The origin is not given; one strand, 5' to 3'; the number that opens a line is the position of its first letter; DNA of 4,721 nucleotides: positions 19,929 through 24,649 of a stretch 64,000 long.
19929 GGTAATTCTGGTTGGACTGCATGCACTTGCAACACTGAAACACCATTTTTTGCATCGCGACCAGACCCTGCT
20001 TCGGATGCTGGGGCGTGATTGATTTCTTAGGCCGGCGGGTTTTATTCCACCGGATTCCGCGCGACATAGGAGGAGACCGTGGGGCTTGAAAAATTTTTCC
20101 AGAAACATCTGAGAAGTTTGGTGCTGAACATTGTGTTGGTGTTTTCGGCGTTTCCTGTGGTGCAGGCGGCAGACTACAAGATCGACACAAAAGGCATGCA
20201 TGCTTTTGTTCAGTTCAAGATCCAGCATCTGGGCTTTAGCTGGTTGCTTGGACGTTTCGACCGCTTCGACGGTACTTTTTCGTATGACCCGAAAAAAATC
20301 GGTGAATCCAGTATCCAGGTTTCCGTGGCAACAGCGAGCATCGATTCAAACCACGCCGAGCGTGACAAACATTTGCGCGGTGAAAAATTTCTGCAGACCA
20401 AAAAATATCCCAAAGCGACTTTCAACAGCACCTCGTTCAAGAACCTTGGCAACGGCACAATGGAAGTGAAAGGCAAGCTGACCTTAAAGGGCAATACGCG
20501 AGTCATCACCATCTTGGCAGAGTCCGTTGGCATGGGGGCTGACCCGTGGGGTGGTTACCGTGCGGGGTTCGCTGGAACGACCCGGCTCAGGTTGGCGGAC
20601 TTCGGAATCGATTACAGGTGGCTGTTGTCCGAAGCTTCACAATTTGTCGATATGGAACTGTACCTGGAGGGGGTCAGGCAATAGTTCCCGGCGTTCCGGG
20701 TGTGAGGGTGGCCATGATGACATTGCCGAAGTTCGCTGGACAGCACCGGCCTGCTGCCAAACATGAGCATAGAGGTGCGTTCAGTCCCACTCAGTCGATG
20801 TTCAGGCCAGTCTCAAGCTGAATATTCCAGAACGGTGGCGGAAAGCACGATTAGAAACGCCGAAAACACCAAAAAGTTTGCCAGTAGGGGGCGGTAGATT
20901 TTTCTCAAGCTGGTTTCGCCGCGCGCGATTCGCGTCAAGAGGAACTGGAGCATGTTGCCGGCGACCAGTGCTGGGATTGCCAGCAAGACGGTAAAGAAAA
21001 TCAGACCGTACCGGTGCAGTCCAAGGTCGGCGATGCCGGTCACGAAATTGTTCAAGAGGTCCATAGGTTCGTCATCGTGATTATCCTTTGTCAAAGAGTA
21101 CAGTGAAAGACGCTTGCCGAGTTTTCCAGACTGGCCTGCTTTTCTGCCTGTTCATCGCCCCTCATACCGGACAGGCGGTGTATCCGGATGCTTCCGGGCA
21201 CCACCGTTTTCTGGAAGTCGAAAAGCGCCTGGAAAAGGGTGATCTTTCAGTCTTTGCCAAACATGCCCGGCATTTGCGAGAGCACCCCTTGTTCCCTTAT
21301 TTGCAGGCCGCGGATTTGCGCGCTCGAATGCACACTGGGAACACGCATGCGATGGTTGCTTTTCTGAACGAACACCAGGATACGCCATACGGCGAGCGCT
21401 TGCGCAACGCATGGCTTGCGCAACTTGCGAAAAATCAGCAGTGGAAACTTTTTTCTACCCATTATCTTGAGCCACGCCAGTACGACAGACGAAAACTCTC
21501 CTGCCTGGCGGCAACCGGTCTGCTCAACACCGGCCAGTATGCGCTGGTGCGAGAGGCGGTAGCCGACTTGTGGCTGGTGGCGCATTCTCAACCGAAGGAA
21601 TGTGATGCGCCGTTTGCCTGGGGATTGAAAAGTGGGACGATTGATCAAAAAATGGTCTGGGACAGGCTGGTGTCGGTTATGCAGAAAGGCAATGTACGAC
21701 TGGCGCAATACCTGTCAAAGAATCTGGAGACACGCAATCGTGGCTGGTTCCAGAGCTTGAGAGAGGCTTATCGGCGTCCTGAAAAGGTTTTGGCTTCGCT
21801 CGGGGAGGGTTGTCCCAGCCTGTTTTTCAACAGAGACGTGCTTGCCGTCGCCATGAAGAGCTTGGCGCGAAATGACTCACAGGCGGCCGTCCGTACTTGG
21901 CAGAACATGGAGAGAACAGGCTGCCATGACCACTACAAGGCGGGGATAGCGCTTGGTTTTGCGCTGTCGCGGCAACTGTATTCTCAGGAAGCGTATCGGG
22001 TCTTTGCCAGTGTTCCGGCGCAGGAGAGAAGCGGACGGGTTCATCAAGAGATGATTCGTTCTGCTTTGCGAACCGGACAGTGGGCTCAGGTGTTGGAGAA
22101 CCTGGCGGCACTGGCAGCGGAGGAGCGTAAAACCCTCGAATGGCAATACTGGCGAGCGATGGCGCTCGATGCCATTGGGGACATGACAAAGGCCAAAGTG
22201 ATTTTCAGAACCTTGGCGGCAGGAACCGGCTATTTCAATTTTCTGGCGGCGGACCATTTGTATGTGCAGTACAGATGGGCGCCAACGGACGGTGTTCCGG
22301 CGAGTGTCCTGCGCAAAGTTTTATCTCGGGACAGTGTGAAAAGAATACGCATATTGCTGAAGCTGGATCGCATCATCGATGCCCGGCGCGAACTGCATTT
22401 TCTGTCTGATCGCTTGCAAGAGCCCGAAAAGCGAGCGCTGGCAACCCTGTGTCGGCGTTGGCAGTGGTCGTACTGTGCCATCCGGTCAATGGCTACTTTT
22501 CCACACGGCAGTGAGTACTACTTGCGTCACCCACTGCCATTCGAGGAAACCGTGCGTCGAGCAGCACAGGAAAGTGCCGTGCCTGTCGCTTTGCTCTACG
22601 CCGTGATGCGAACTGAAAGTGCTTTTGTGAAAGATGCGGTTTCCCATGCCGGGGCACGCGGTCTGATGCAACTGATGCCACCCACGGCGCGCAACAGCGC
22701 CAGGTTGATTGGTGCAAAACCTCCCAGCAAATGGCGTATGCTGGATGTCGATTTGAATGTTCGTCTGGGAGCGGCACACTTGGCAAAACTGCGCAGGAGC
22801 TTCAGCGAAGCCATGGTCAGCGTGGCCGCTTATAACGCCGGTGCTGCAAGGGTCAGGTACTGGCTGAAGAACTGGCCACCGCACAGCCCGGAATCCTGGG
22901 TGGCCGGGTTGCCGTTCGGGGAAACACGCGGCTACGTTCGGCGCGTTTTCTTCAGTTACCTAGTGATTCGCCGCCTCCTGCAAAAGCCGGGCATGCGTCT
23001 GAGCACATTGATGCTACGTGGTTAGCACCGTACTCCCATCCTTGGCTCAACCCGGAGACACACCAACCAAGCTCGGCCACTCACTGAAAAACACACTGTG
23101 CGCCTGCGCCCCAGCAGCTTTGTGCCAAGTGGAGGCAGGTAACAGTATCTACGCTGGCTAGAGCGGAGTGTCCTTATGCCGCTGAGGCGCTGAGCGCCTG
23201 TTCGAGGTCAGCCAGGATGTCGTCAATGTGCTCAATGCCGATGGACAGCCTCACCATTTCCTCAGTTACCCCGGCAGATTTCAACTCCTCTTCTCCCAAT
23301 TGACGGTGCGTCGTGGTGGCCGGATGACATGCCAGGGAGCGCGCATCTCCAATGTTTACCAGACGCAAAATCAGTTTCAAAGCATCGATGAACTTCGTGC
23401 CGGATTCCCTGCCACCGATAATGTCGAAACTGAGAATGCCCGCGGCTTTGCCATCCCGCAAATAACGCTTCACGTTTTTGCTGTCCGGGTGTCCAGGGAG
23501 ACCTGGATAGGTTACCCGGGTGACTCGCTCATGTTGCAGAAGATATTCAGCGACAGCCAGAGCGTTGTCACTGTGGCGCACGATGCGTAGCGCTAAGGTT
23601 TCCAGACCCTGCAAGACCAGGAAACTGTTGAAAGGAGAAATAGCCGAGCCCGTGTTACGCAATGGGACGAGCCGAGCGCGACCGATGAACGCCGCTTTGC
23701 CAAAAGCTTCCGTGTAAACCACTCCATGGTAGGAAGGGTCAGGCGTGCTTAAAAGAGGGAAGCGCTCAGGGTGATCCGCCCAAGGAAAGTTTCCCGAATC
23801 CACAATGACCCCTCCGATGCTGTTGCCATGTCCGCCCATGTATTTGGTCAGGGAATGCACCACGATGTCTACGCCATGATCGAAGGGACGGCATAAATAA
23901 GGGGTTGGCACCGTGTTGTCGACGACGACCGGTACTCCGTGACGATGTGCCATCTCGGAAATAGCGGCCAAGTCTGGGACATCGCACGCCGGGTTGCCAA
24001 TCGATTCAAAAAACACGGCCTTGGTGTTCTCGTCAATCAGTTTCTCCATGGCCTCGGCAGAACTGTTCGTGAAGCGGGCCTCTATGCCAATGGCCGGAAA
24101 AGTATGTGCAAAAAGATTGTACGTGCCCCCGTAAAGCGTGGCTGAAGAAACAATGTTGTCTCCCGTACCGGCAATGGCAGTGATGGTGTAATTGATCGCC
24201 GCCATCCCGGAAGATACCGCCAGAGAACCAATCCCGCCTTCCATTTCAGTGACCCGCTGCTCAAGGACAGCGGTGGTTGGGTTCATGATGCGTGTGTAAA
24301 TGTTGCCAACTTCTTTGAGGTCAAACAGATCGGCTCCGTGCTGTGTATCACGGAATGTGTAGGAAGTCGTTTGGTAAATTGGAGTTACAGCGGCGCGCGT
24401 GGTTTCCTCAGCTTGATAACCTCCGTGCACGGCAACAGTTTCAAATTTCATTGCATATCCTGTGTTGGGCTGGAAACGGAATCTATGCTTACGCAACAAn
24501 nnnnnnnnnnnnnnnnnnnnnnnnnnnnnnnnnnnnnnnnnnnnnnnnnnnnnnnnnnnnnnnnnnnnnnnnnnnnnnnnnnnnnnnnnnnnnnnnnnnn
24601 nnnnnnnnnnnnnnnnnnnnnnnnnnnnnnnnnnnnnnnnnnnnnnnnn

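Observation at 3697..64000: Recurrent tandem amplification of gene-boundary segments: eleven loci in 64 kb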

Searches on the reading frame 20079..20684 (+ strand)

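Call 60: search_protein_families(library=pfam, proteins=[window:20079-20684:+], max_evalue=0.01)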
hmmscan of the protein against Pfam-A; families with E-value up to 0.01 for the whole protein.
window:20079-20684:+ (201 aa): 1 family
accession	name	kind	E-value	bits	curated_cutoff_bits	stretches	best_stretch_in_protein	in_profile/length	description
PF04264.18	YceI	-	6.5e-39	134.1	23.7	1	33-196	1-148/150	YceI-like domain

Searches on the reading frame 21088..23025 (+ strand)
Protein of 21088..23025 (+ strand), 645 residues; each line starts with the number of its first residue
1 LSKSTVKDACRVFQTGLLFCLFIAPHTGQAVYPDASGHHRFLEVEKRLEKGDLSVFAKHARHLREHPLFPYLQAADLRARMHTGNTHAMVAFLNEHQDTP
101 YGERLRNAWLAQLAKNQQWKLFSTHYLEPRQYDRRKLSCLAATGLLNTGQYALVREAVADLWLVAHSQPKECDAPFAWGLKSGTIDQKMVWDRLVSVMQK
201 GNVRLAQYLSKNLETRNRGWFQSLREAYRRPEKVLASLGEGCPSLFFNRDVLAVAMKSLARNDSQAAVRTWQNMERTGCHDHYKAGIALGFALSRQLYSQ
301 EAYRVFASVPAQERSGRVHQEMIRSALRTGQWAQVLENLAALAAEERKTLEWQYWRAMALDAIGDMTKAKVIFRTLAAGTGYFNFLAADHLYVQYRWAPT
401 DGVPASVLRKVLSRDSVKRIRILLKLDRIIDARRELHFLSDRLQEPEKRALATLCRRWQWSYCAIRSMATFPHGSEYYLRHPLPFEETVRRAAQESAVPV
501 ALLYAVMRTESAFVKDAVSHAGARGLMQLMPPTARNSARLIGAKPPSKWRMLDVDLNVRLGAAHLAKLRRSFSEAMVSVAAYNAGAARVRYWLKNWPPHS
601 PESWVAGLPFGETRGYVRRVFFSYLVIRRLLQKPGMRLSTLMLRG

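Call 10: search_protein_families(library=ncbifam, proteins=[window:21088-23025:+])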
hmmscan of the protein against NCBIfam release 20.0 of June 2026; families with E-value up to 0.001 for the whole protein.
window:21088-23025:+ (645 aa): 4 families
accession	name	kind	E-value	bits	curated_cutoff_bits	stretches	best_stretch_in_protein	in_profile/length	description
NF008631.0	PRK11619.1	equivalog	1.7e-68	231.5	536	1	38-632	34-629/644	murein transglycosylase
NF047373.1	BB0259_flg_lyt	exception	2e-46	159.1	234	1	474-623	537-684/705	flagellar assembly lytic transglycosylase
NF008670.0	PRK11671.1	equivalog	5.2e-10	39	375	1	488-588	195-305/359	membrane-bound lytic murein transglycosylase MltC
NF008050.0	PRK10783.1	equivalog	1.2e-05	23.9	508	1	508-621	126-238/457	murein transglycosylase D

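Call 62: find_homologous_proteins(query=window:21088-23025:+, max_evalue=1e-80)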
Query window:21088-23025:+ (645 aa): 7 proteins with E <= 1e-80 among 8000 candidates.
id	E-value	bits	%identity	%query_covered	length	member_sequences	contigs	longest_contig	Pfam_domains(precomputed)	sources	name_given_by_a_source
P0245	0.0e+0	1465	100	99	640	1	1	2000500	PF14718.13,PF01464.26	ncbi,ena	-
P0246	0.0e+0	1019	71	99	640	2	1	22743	PF14718.13,PF01464.26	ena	-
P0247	2.9e-298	1009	70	99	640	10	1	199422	PF14718.13,PF01464.26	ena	-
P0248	1.8e-87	313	33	97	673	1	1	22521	PF27553.1,PF14718.13,PF01464.26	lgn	-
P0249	9.5e-87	310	34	90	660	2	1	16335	PF00760.25,PF27553.1,PF14718.13,PF01464.26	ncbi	ncbi:transglycosylase SLT domain-containing protein [Thiolapillus sp.]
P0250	3.7e-86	308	33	94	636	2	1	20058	PF27553.1,PF14718.13,PF01464.26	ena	-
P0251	8.6e-82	294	35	96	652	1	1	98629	PF27553.1,PF14718.13,PF01464.26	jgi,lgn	-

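Call 63: find_encoding_contigs(protein=P0247, flank=10000, max_places=3)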
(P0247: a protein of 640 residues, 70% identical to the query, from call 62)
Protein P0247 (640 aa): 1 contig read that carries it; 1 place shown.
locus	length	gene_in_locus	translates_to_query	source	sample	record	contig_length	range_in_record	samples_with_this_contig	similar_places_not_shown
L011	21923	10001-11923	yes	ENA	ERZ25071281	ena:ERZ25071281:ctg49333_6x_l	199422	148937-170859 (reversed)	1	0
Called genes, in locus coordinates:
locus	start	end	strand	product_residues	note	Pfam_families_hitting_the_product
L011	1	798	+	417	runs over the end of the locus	PF14072:DndB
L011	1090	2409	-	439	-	PF13657:Couple_hipA, PF07804:HipA_C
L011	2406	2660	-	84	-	PF13560:HTH_31, PF12844:HTH_19 (weak), PF01381:HTH_3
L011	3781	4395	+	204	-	PF02798:GST_N, PF13417:GST_N_3, PF13409:GST_N_2, PF13410:GST_C_2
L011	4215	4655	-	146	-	-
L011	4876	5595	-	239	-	PF01497:Peripla_BP_2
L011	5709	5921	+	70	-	-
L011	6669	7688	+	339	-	PF00561:Abhydrolase_1, PF12697:Abhydrolase_6 (faint)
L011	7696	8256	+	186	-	PF01292:Ni_hydr_CYTB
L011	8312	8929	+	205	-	PF04264:YceI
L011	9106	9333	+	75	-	-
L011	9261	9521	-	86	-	-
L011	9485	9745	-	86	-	-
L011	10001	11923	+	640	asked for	PF14718:SLT_L, PF01464:SLT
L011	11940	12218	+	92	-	-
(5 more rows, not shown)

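Call 64: find_encoding_contigs(protein=P0246, flank=10000, max_places=3)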
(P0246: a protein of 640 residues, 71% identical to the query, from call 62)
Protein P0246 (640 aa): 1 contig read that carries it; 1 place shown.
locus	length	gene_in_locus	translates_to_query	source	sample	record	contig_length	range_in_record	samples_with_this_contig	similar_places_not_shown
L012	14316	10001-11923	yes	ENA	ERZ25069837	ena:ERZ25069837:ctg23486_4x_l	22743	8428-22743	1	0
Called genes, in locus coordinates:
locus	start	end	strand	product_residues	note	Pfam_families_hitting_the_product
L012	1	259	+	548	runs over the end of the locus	PF00270:DEAD, PF04851:ResIII, PF18766:SWI2_SNF2 (weak), PF00271:Helicase_C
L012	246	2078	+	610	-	PF13589:HATPase_c_3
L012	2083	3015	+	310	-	-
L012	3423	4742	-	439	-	PF13657:Couple_hipA, PF07804:HipA_C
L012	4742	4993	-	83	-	PF13560:HTH_31 (weak), PF01381:HTH_3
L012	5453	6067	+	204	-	PF02798:GST_N, PF13417:GST_N_3, PF13409:GST_N_2, PF13410:GST_C_2, PF00043:GST_C (weak), PF14497:GST_C_3 (faint)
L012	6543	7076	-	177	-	-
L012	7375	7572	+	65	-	-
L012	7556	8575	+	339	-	PF00561:Abhydrolase_1, PF12697:Abhydrolase_6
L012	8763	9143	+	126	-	PF01292:Ni_hydr_CYTB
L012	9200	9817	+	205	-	PF04264:YceI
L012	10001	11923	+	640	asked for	PF14718:SLT_L, PF01464:SLT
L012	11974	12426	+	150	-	-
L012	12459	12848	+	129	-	-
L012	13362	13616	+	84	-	-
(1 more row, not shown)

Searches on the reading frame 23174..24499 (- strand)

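Call 11: search_protein_families(library=ncbifam, proteins=[window:23174-24499:-])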
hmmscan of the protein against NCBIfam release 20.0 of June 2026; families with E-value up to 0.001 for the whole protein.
window:23174-24499:- (441 aa): 49 families (the best 25 are shown)
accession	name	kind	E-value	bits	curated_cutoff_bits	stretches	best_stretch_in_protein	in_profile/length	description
NF004757.0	PRK06084.1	equivalog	6e-215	713.9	790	1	17-440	1-424/425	bifunctional O-acetylhomoserine aminocarboxypropyltransferase/cysteine synthase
TIGR01326.1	OAH_OAS_sulfhy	subfamily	2.9e-195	648.9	495.1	1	18-436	1-417/418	O-acetylhomoserine aminocarboxypropyltransferase/cysteine synthase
NF006096.0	PRK08248.1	equivalog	1.5e-186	620.2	726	1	17-440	7-429/431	homocysteine synthase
NF005872.0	PRK07812.1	equivalog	1.3e-174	580.8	703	1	15-440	13-436/439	bifunctional o-acetylhomoserine/o-acetylserine sulfhydrylase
NF004650.0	PRK05994.1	equivalog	1.5e-161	538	667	1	17-438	6-426/427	O-acetylhomoserine aminocarboxypropyltransferase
NF006004.0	PRK08134.1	equivalog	2.1e-148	494.6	636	1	17-439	7-428/433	O-acetylhomoserine aminocarboxypropyltransferase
NF004125.0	PRK05613.1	equivalog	3.5e-133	444.3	765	1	17-437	12-435/437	O-acetylhomoserine/O-acetylserine sulfhydrylase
NF005215.0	PRK06702.1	equivalog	9.7e-128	426.7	709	1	20-437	8-423/432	bifunctional O-acetylhomoserine aminocarboxypropyltransferase/cysteine synthase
TIGR01328.1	met_gam_lyase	equivalog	1.1e-113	380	549.7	2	17-234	2-220/391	methionine gamma-lyase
NF005695.0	PRK07503.1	equivalog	1.8e-109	366.1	666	2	17-234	8-226/403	methionine gamma-lyase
TIGR01325.1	O_suc_HS_sulf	equivalog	3.9e-104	348.3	510.05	2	20-236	1-217/380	O-succinylhomoserine sulfhydrylase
NF004876.0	PRK06234.1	subfamily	8.5e-103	344.5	666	2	17-238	7-231/400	methionine gamma-lyase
NF006003.0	PRK08133.1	equivalog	1.5e-102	343.3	522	2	16-237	9-230/396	O-succinylhomoserine sulfhydrylase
NF005263.0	PRK06767.1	equivalog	5e-97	325.4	617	2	18-233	5-221/392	methionine gamma-lyase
NF004609.0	PRK05939.1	equivalog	9.7e-95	317.9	555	1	18-438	5-410/412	cystathionine gamma-synthase family protein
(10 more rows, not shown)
